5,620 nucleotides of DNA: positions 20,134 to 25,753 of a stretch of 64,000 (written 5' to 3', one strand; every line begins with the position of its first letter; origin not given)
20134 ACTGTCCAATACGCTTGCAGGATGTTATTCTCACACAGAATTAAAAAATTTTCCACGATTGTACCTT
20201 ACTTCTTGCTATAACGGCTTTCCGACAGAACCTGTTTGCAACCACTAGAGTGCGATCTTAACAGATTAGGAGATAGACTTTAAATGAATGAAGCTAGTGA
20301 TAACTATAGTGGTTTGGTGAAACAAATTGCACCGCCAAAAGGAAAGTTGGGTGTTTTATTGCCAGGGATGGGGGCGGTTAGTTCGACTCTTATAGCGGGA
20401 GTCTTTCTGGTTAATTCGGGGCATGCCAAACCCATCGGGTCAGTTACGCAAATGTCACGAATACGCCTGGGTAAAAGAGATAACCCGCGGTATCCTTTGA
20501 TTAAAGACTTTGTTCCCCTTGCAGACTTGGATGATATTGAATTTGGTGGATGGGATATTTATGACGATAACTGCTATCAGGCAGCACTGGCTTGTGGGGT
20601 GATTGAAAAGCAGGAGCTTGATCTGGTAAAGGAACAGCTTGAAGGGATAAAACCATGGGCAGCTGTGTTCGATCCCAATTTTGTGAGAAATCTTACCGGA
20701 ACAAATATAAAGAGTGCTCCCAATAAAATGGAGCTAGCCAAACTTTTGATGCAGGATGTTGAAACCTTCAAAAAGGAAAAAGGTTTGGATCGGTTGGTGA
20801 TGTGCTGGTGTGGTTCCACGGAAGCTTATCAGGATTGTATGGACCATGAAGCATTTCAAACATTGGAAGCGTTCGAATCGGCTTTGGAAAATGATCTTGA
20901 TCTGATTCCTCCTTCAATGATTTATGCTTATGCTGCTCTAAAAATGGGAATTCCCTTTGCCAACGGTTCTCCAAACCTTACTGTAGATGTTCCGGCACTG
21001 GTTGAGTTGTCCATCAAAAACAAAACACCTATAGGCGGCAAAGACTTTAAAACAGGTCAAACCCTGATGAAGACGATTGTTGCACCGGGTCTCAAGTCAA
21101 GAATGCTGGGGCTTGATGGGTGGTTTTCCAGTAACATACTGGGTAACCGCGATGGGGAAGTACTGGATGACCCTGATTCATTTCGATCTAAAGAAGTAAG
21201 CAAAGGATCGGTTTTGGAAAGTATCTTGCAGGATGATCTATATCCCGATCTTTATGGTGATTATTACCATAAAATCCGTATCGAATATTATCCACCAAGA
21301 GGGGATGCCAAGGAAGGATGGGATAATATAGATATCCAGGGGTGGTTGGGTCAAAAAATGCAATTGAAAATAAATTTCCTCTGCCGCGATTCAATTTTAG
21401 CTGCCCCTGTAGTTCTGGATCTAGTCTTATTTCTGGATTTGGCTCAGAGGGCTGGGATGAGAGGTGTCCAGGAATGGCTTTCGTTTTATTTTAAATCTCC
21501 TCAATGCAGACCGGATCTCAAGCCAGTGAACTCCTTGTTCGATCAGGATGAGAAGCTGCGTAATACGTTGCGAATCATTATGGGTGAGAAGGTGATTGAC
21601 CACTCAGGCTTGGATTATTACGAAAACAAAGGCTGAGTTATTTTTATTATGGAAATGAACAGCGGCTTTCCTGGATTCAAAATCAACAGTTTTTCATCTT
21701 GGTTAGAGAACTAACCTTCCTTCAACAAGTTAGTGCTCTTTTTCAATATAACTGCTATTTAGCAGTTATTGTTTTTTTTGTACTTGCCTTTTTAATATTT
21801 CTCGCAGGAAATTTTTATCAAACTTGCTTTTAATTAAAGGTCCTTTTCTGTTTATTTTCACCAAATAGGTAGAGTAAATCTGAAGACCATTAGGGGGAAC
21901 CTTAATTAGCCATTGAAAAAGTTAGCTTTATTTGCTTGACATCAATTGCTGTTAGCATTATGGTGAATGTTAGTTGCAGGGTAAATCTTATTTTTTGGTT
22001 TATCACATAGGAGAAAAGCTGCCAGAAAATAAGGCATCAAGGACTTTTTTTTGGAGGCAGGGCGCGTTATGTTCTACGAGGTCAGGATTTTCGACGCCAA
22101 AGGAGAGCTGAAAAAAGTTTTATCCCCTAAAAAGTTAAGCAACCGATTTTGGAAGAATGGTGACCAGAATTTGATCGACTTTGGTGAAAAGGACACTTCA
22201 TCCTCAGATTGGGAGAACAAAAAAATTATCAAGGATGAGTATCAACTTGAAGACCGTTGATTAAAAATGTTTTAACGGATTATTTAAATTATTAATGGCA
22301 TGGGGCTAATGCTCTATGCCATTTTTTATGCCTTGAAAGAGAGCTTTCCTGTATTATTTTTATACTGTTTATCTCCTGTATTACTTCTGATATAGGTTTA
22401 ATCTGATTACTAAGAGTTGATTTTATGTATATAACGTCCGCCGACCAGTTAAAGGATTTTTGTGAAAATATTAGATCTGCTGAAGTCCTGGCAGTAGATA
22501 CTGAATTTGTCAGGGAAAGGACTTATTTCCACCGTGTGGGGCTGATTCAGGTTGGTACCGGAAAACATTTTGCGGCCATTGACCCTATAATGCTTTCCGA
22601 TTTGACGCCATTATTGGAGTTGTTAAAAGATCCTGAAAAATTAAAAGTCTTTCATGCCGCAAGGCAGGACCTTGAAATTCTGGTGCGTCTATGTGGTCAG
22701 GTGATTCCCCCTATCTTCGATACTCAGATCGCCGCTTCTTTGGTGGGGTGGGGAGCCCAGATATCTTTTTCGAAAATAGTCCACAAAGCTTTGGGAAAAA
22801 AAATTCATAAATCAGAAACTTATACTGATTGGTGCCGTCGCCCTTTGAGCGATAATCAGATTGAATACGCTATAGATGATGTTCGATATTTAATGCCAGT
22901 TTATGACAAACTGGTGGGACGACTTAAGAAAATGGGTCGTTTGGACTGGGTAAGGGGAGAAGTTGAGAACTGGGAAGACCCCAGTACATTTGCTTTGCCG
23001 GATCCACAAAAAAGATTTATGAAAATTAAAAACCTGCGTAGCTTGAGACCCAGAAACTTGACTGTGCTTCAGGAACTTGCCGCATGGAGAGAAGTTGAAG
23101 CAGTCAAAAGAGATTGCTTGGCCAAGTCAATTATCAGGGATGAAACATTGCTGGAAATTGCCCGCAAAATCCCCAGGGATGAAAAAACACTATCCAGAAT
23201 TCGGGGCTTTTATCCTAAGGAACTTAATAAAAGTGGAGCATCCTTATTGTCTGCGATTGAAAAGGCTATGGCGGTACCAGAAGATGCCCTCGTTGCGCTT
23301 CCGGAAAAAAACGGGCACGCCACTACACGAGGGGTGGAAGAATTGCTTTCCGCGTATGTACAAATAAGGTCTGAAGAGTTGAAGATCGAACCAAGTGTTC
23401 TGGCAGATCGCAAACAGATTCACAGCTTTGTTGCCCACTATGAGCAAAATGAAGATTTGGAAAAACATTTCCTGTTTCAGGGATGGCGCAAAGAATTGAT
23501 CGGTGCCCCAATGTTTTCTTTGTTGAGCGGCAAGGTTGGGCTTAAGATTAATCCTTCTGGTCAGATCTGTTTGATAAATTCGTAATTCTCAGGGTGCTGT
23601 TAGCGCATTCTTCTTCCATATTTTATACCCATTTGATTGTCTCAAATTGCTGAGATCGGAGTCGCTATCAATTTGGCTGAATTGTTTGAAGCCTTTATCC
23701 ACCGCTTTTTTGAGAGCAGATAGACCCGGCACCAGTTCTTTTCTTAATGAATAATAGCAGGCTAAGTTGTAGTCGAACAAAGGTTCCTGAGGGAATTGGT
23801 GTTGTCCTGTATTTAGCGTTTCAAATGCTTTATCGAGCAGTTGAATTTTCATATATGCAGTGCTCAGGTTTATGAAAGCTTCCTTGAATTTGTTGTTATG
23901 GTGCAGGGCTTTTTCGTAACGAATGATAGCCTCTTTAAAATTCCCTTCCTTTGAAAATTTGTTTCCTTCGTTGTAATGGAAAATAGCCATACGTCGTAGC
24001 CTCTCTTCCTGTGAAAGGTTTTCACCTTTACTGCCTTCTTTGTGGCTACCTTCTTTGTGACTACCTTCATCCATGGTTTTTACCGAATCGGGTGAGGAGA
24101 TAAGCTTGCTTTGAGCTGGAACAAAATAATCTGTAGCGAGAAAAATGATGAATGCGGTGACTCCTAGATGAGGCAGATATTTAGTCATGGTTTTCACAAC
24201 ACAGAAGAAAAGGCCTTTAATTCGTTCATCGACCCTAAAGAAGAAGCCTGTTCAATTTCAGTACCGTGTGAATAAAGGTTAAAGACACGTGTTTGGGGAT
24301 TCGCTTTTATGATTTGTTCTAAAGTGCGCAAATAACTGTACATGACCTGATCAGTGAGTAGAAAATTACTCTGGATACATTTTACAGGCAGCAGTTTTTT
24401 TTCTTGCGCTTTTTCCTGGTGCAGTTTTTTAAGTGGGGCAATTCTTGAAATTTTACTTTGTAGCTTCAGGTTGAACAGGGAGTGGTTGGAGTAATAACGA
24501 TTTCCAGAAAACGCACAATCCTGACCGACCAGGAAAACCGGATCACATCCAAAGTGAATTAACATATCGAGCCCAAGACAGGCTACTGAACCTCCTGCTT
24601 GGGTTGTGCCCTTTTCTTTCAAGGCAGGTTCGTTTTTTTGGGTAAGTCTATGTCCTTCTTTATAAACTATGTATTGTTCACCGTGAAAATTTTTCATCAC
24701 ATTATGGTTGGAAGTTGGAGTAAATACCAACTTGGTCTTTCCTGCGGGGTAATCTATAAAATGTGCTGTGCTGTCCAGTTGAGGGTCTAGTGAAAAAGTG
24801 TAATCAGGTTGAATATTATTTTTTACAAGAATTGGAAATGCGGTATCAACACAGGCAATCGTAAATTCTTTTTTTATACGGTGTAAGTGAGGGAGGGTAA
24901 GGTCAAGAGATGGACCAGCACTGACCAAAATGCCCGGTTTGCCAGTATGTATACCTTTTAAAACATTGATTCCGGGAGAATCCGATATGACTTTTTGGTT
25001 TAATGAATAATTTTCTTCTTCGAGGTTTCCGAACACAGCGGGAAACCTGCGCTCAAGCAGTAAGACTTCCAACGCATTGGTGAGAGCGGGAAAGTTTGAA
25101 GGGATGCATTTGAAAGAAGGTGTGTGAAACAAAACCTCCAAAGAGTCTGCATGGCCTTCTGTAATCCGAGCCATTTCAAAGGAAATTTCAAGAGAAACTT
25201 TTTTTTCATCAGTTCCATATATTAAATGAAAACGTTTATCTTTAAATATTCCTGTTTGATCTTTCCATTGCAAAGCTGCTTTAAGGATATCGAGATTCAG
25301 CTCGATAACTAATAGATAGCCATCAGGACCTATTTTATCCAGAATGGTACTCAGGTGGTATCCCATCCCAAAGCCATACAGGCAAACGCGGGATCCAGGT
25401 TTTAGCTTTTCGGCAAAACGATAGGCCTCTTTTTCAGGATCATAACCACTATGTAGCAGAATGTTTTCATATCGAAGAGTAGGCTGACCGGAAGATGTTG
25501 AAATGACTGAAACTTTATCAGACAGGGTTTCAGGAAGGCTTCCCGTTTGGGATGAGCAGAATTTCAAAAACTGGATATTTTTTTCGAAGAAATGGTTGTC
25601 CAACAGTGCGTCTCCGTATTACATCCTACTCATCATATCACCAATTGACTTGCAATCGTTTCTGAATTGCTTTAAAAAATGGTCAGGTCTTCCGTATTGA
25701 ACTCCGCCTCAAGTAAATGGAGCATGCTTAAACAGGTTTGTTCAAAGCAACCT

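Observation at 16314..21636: Inositol-phosphate cluster: MIPS + nucleotidyltransferase + two CDP-alcohol phosphotransferases + flippase-like protein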

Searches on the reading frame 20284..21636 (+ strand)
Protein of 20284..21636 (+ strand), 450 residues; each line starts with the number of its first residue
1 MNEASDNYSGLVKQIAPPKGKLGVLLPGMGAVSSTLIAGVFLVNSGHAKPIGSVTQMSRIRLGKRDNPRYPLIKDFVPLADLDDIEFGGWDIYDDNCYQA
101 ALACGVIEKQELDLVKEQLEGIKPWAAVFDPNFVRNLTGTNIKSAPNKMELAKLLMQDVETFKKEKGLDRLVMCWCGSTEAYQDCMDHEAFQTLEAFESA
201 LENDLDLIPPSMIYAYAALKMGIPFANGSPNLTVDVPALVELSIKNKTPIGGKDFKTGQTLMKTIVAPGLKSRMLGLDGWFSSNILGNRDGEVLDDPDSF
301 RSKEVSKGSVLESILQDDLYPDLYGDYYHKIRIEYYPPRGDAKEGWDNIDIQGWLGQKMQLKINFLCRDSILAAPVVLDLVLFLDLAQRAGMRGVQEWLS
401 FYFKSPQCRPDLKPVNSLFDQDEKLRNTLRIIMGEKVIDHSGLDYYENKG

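Call 4: search_protein_families(library=pfam, proteins=[window:20284-21636:+], max_evalue=0.01)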
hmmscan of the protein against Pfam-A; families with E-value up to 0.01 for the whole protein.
window:20284-21636:+ (450 aa): 2 families
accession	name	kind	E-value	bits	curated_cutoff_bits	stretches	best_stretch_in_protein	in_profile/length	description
PF07994.18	NAD_binding_5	-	1.1e-91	308.1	25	1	22-430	1-321/321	Myo-inositol-1-phosphate synthase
PF01658.22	Inos-1-P_synth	-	1.9e-31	108.9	27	1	258-370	1-107/107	Myo-inositol-1-phosphate synthase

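Call 5: search_protein_families(library=ncbifam, proteins=[window:20284-21636:+], max_evalue=0.01)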
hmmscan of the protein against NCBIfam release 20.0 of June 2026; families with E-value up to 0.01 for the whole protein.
window:20284-21636:+ (450 aa): 1 family
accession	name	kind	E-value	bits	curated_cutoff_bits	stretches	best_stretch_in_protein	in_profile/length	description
TIGR03450.1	mycothiol_INO1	equivalog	9.1e-06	25.1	638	1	213-407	141-339/355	inositol-3-phosphate synthase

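Call 54: search_solved_structures(query=window:20284-21636:+, max_evalue=0.00001)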
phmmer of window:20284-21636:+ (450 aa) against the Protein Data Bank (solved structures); distinct sequences matched with E-value up to 0.00001: 11.
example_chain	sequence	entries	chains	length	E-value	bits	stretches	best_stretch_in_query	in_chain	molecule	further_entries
7nwr_B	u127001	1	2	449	4.5e-151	507.1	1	11-440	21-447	Inositol-3-phosphate synthase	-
9m53_A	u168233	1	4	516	2e-62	215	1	20-435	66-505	Inositol-3-phosphate synthase 1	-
1jkf_A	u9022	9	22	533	1.1e-55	192.7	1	20-434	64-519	myo-inositol-1-phosphate synthase | Inositol-3-phosphate synthase | myo-inositol-phosphate synthase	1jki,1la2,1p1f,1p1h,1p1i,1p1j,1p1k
1vko_A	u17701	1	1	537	1.9e-54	188.6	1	17-402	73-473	inositol-3-phosphate synthase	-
9f2k_A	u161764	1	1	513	2.3e-49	171.9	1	20-432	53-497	inositol-3-phosphate synthase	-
1u1i_A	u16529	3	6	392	1.9e-46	162.2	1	28-407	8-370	myo-inositol-1-phosphate synthase | Myo-inositol-1-phosphate synthase (Ino1)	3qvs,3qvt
3qvw_A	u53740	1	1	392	1.3e-45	159.5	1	28-407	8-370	Myo-inositol-1-phosphate synthase (Ino1)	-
3qvx_A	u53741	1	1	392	1.3e-45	159.5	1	28-407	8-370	Myo-inositol-1-phosphate synthase (Ino1)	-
3qw2_A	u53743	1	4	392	2.5e-45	158.6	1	28-407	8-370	Myo-inositol-1-phosphate synthase (Ino1)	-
3cin_A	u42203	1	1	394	8.6e-14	54.6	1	149-407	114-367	Myo-inositol-1-phosphate synthase-related protein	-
6k96_A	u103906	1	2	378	9.1e-08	34.8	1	211-406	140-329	Five-membered-cyclitol-phosphate synthase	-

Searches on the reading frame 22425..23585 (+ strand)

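Call 4: search_protein_families(library=pfam, proteins=[window:22425-23585:+], max_evalue=0.01)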
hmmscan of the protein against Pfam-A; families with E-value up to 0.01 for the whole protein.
window:22425-23585:+ (386 aa): 3 families
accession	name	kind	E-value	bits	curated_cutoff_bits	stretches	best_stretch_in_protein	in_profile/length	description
PF01612.26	DNA_pol_A_exo1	-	2.4e-41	141.9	23.6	1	2-167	3-172/173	3'-5' exonuclease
PF00570.28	HRDC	-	4.4e-15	55.8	23.8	1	212-278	2-68/68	HRDC domain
PF21293.2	RNAseD_HRDC_C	-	5.6e-06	26.5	25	1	310-361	12-64/66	Ribonuclease D, C-terminal HRDC domain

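Call 5: search_protein_families(library=ncbifam, proteins=[window:22425-23585:+], max_evalue=0.01)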
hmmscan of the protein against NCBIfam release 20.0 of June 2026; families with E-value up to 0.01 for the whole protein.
window:22425-23585:+ (386 aa): 6 families
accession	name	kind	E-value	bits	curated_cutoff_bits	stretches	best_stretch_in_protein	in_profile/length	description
TIGR01388.1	rnd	equivalog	1.2e-105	353.8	298.95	1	3-362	2-356/363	ribonuclease D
NF008089.0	PRK10829.1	equivalog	6.9e-75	252.4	516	1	3-368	6-371/375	ribonuclease D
NF011540.0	PRK14975.1-4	equivalog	2.1e-20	72.7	601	1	2-170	5-167/576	bifunctional 3'-5' exonuclease/DNA polymerase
NF011539.0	PRK14975.1-3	equivalog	6e-18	64.5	640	1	3-169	50-222/628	bifunctional 3'-5' exonuclease/DNA polymerase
NF004397.1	PRK05755.1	equivalog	3.8e-06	25.7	720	1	5-180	302-490/889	DNA polymerase I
TIGR01389.1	recQ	equivalog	3.9e-05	22.3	640.2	1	205-279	516-589/591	DNA helicase RecQ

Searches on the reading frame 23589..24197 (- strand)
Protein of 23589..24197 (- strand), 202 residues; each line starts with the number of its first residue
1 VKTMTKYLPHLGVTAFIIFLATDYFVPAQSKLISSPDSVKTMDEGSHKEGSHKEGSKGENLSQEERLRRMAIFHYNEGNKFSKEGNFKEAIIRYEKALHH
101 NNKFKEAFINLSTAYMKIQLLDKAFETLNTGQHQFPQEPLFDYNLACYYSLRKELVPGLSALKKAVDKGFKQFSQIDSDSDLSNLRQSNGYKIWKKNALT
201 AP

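Call 7: search_protein_families(library=pfam, proteins=[window:23589-24197:-], max_evalue=1)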
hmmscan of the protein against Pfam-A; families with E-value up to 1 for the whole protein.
window:23589-24197:- (202 aa): 8 families
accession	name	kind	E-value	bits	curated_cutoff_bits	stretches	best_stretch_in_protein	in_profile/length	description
PF14559.12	TPR_19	-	3.4e-07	30.9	25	1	83-140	3-60/68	Tetratricopeptide repeat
PF07719.23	TPR_2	-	1e-05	25.7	27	1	72-102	2-32/34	Tetratricopeptide repeat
PF00515.34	TPR_1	-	0.00044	20.4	27.8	1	72-101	2-31/34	Tetratricopeptide repeat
PF13414.12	TPR_11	-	0.0026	17.9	26.8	1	78-117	1-40/42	TPR repeat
PF24575.1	TPR_Slam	-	0.02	15.7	35.2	1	71-117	47-93/104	Surface lipoprotein assembly modifier, N-terminal TPR repeats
PF13432.12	TPR_16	-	0.039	14.9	32.7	1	75-139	1-65/65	Tetratricopeptide repeat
PF13428.12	TPR_14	-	0.081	14.1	23.5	0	84-111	14-41/44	Tetratricopeptide repeat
PF13181.12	TPR_8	-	0.15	12.8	25.7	0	75-98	5-28/34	Tetratricopeptide repeat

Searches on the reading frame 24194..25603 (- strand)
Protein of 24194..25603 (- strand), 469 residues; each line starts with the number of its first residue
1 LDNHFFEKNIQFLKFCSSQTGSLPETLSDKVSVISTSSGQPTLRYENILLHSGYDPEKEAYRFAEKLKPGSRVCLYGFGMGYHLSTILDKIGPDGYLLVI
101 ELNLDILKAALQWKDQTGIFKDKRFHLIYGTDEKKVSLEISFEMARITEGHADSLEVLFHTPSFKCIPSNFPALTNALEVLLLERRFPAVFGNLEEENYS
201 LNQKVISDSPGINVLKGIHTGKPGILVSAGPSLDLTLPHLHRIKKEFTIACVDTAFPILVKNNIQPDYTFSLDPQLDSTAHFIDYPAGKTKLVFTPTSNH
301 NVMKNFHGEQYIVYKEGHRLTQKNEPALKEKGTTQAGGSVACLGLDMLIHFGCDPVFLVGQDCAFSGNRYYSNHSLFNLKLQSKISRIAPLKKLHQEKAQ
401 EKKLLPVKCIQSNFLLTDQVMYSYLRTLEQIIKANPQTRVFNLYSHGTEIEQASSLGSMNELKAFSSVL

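Call 7: search_protein_families(library=pfam, proteins=[window:24194-25603:-], max_evalue=1)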
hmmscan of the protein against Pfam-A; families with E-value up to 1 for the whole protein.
window:24194-25603:- (469 aa): 2 families
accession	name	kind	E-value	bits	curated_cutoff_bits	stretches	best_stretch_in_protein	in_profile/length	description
PF01973.23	MptE-like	-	8.2e-36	123.8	34.6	1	202-367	6-170/171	6-hydroxymethylpterin diphosphokinase MptE-like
PF20157.4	Maf_flag10_N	-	6.6e-06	26.2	23.5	1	73-157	115-203/228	Glycosyltransferase Maf N-terminal domain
